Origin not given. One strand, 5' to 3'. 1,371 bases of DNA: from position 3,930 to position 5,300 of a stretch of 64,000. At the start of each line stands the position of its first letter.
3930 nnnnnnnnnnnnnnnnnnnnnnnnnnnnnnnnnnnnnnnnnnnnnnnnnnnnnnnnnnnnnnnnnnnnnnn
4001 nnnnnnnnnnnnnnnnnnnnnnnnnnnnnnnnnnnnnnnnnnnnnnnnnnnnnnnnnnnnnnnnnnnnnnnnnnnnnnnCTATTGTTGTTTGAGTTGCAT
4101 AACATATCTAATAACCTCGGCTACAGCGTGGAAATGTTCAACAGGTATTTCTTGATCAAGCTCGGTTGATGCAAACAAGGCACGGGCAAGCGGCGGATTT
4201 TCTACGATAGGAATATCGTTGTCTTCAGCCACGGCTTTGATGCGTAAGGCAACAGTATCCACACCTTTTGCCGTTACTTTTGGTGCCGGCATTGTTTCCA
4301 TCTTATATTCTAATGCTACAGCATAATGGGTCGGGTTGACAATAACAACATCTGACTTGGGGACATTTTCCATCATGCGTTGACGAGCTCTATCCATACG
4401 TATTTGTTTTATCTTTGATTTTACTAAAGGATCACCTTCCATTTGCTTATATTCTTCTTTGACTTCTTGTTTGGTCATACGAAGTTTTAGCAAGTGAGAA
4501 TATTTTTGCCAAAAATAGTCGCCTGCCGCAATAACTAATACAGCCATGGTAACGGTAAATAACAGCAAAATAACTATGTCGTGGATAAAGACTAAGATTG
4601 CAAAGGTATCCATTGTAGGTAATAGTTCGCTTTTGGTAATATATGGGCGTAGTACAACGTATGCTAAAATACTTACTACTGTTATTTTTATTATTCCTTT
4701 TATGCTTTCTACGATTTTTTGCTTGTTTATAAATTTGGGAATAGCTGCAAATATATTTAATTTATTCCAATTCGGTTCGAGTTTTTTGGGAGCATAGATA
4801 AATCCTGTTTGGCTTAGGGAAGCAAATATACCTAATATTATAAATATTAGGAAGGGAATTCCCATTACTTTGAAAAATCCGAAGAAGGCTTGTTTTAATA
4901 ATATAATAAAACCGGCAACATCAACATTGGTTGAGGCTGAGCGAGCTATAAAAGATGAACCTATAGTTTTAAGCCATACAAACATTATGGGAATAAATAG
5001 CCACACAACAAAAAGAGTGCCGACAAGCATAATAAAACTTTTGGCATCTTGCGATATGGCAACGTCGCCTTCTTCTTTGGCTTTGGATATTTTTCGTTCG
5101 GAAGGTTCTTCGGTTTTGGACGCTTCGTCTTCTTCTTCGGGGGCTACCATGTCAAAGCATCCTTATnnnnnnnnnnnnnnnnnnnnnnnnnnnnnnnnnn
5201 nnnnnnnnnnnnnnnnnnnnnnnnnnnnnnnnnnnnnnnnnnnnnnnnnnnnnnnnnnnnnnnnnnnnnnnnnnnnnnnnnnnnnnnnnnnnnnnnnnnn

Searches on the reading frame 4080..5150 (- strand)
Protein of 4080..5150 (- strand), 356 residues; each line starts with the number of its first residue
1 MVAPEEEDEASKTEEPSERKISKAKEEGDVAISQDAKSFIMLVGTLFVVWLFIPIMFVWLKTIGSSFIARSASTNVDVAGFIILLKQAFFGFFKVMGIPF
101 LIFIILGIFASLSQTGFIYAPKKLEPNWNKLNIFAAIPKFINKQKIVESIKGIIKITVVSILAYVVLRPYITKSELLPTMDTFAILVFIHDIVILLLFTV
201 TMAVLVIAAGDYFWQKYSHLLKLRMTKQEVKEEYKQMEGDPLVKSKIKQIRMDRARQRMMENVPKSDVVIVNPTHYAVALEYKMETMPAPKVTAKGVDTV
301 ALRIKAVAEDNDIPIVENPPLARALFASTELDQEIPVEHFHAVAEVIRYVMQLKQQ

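Call 74: search_protein_families(library=pfam, proteins=[window:4080-5150:-], max_evalue=0.00001)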
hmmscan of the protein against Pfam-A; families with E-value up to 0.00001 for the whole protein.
window:4080-5150:- (356 aa): 1 family
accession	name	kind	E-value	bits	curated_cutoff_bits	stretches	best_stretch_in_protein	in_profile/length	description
PF01312.24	Bac_export_2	-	1.5e-114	383.2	24.4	1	11-350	2-335/335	FlhB HrpN YscU SpaS Family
